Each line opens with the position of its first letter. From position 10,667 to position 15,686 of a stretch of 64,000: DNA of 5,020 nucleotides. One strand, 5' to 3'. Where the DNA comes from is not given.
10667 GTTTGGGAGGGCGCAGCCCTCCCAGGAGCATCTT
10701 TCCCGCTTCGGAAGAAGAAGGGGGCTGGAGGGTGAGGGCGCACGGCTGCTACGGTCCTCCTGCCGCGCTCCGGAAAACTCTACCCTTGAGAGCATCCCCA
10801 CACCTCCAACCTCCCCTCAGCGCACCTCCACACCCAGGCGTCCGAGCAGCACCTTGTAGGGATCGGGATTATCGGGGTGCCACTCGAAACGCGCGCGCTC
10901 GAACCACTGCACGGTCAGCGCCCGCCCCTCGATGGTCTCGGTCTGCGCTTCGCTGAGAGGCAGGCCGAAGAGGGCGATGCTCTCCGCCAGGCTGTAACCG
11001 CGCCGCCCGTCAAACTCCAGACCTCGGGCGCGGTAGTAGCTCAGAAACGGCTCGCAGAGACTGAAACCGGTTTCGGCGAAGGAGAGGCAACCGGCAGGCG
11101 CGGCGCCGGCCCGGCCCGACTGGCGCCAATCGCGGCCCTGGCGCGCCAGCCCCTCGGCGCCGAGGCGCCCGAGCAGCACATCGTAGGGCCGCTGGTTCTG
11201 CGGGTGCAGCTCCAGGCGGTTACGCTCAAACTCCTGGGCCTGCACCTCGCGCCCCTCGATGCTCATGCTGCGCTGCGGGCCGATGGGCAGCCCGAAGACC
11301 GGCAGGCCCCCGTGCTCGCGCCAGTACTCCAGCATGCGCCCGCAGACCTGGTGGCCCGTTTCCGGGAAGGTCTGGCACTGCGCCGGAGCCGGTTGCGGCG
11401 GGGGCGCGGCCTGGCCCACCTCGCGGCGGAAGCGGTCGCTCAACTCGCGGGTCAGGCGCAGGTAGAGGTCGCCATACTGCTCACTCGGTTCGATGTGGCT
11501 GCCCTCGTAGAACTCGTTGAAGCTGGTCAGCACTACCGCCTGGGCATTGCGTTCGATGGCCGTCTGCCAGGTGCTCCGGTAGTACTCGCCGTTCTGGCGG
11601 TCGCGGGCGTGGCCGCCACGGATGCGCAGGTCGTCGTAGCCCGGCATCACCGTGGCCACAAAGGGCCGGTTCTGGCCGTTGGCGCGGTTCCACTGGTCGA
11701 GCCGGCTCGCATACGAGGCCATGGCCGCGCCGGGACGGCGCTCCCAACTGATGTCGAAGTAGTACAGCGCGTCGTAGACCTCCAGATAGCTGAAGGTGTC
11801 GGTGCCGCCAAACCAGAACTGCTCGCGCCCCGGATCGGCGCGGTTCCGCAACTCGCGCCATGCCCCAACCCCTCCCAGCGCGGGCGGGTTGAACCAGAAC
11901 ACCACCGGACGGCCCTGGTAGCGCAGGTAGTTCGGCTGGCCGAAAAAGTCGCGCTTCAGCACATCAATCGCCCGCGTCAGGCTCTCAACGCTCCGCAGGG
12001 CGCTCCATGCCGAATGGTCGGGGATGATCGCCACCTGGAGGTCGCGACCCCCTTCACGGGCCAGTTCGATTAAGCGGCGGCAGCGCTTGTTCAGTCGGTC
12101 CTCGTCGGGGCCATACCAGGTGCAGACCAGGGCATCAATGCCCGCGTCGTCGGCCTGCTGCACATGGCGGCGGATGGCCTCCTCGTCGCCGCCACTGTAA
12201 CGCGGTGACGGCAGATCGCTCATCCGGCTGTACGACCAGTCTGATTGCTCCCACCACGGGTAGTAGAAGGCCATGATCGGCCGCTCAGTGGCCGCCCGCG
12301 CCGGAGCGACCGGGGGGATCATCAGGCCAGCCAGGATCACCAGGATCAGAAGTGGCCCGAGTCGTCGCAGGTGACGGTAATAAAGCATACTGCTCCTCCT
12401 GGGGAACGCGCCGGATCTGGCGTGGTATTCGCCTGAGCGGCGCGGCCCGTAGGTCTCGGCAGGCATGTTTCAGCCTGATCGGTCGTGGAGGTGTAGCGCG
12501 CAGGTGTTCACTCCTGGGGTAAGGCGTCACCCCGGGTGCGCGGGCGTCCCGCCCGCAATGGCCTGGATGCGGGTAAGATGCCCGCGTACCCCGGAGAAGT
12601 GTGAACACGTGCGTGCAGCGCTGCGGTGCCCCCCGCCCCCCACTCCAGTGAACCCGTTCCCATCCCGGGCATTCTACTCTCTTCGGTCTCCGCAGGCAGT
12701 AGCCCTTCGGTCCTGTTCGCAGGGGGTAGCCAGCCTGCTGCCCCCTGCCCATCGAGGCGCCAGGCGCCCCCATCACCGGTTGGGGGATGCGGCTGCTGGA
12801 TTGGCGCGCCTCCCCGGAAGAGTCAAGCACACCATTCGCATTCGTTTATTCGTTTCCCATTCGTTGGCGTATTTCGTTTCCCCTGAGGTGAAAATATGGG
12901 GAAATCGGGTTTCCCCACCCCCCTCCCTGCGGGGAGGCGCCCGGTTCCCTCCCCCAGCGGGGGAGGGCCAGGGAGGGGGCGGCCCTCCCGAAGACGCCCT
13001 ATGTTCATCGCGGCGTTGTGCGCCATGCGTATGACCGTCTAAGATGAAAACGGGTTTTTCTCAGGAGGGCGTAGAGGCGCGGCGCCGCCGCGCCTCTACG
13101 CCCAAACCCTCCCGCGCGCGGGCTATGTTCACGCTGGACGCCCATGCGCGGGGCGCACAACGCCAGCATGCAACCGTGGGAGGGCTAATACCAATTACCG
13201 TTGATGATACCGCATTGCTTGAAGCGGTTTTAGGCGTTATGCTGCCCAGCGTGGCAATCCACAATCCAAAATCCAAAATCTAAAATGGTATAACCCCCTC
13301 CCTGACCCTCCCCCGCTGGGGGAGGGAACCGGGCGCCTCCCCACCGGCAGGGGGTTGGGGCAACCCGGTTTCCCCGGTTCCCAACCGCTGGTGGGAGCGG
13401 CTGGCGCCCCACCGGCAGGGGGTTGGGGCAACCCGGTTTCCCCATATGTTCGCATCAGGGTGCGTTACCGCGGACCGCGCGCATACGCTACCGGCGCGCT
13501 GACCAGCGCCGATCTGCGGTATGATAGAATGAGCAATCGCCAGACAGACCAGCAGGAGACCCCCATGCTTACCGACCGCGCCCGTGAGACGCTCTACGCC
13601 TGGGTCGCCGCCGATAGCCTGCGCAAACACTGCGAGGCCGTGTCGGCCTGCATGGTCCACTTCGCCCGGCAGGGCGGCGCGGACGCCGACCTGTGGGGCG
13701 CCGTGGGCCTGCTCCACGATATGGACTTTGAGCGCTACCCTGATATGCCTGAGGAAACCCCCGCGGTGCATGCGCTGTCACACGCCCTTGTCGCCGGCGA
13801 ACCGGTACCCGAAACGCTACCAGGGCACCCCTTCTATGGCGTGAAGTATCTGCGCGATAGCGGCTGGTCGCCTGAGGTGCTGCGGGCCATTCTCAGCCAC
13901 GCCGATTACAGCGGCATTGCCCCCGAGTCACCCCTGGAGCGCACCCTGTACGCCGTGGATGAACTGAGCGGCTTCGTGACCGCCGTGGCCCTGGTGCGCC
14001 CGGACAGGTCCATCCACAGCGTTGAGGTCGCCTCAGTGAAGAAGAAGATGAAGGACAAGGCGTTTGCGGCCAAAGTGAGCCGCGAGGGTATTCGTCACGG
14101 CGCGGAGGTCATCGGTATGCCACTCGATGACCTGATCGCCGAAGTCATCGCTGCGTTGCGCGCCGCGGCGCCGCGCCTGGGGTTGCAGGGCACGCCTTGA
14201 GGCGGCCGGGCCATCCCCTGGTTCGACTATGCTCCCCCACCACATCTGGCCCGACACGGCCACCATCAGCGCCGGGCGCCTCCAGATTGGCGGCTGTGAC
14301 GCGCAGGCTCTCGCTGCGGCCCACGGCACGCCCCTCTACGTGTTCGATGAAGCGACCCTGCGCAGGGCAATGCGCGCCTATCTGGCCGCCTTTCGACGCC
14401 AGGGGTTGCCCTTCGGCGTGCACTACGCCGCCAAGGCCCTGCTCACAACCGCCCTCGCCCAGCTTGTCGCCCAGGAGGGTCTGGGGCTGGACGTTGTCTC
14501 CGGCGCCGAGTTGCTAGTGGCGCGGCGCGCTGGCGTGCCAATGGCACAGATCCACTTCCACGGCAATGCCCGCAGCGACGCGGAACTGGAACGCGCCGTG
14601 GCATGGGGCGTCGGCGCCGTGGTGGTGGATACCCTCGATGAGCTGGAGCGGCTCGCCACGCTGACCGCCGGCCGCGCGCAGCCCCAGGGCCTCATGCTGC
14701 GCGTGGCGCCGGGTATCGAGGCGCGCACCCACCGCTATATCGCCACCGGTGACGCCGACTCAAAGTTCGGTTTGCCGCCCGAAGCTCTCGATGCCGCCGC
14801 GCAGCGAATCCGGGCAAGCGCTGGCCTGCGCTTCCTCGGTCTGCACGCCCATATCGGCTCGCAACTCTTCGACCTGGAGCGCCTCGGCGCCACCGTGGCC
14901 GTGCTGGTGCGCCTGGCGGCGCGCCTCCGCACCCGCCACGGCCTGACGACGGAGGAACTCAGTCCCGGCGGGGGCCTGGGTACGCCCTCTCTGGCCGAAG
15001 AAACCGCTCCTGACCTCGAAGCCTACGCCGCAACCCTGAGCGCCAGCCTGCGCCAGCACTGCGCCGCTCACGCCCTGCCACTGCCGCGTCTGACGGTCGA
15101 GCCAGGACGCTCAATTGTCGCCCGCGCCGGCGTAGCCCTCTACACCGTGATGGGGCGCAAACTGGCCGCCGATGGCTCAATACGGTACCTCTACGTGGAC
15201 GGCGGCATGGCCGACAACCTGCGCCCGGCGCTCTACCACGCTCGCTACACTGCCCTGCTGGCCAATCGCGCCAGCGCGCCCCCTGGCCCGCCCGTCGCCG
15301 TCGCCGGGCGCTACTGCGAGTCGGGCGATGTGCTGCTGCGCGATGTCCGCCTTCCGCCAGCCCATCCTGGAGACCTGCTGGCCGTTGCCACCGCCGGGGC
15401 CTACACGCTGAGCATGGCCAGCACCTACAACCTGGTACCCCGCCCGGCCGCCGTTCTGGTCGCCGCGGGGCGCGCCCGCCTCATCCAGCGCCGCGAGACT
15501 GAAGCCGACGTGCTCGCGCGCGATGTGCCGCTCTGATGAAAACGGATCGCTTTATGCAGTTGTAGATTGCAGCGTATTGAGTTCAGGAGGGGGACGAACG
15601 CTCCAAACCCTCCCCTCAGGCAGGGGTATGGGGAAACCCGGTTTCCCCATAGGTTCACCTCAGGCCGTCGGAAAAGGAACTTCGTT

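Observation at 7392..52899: A 102-bp TIR element with TNA target-site duplications (six copies, two subfamilies): a candidate unannotated MITE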

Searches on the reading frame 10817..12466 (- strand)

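Call 39: search_protein_families(library=pfam, proteins=[window:10817-12466:-])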
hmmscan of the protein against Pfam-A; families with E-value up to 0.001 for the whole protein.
window:10817-12466:- (549 aa): 3 families
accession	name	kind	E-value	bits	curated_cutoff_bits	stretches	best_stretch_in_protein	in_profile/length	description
PF16317.11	Glyco_hydro_99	-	1.5e-22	80.6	33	2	254-328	232-307/341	Glycosyl hydrolase family 99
PF14307.12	Glyco_tran_WbsX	-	7.3e-07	29.4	25.1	1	249-337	252-348/350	Glycosyltransferase WbsX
PF03659.20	Glyco_hydro_71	-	1.5e-06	27.7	34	1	96-330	16-243/375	Glycosyl hydrolase family 71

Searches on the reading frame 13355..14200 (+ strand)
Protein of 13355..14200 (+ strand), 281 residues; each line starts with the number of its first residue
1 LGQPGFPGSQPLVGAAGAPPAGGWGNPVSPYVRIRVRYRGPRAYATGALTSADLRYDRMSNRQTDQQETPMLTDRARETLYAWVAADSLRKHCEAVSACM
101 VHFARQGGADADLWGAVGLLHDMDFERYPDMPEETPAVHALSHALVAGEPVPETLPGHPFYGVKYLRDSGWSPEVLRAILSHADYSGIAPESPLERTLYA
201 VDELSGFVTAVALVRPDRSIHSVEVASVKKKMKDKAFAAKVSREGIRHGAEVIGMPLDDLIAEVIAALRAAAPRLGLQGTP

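Call 39: search_protein_families(library=pfam, proteins=[window:13355-14200:+])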
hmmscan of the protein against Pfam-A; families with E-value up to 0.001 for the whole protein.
window:13355-14200:+ (281 aa): 1 family
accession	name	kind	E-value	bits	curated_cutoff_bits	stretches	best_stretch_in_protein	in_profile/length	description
PF01966.28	HD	-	1.1e-07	32.6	22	1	91-205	3-114/116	HD domain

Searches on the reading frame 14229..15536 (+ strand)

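Call 74: search_protein_families(library=pfam, proteins=[window:14229-15536:+], max_evalue=0.00001)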
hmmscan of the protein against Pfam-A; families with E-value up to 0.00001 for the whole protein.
window:14229-15536:+ (435 aa): 3 families
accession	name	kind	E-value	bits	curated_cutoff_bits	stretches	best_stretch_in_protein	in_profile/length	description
PF02784.22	Orn_Arg_deC_N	-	1.2e-50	172.6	23.4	1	43-298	3-247/247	Pyridoxal-dependent decarboxylase, pyridoxal binding domain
PF00278.28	Orn_DAP_Arg_deC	-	1.8e-18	67.1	23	1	117-390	5-95/95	Pyridoxal-dependent decarboxylase, C-terminal sheet domain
PF01168.26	Ala_racemase_N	-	6.5e-06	26.4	24.1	0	85-244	49-191/220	Alanine racemase, N-terminal domain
